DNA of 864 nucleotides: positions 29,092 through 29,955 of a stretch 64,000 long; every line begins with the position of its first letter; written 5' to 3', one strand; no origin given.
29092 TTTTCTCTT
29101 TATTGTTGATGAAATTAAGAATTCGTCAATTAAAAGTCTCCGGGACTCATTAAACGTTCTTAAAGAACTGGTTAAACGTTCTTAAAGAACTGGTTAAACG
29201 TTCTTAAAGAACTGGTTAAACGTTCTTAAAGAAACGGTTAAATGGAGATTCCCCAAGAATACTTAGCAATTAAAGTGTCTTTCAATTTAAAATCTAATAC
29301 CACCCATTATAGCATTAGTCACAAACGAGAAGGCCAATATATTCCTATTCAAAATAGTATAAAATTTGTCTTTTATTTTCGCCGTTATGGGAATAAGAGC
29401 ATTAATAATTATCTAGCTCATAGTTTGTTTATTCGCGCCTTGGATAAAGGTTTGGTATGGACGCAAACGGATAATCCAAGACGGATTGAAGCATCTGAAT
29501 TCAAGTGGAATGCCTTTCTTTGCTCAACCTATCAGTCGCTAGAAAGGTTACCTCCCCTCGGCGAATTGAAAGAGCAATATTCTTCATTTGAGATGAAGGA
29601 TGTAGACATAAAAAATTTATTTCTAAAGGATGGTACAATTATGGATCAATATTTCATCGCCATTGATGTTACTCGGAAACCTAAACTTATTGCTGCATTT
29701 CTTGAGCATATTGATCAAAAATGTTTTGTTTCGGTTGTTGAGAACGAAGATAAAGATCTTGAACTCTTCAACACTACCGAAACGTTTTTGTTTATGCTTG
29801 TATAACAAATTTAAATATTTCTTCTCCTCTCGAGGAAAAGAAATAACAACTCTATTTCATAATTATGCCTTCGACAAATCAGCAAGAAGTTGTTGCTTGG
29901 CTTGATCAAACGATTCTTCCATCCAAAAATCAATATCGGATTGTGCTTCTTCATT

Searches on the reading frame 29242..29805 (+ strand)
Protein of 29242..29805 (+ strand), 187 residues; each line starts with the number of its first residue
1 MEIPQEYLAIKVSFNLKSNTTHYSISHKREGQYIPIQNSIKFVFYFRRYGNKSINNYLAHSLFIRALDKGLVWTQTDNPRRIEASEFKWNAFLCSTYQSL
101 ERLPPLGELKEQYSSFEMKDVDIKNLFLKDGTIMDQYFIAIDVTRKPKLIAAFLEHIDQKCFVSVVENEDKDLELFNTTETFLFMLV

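Call 20: search_protein_families(library=pfam, proteins=[window:29242-29805:+], max_evalue=0.01)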
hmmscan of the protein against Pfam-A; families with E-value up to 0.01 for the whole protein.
window:29242-29805:+ (187 aa): 0 families

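Call 30: find_encoding_contigs(protein=window:29242-29805:+, flank=3000, max_places=10)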
Protein window:29242-29805:+ (187 aa): 3 contigs read that carry it; 2 places shown.
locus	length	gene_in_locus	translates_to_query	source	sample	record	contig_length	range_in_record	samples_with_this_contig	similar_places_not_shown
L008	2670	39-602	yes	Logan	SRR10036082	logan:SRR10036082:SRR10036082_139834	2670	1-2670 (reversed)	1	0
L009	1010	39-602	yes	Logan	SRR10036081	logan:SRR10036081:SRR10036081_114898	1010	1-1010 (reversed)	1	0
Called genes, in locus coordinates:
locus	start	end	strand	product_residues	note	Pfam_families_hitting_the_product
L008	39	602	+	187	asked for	-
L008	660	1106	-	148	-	-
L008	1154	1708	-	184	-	-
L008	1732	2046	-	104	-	-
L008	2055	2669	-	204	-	?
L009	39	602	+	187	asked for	-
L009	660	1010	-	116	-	?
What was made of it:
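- On Giant-virus hairpin-rule 3'-end signal: The available assemblies are genomic and break at the arrays (call 30).
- Logan contigs simply break at the arrays (call 30).
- Tried and rejected: The only contigs carrying ORF 29242-29805 are genomic and break 38 nt upstream, inside the array (call 30).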
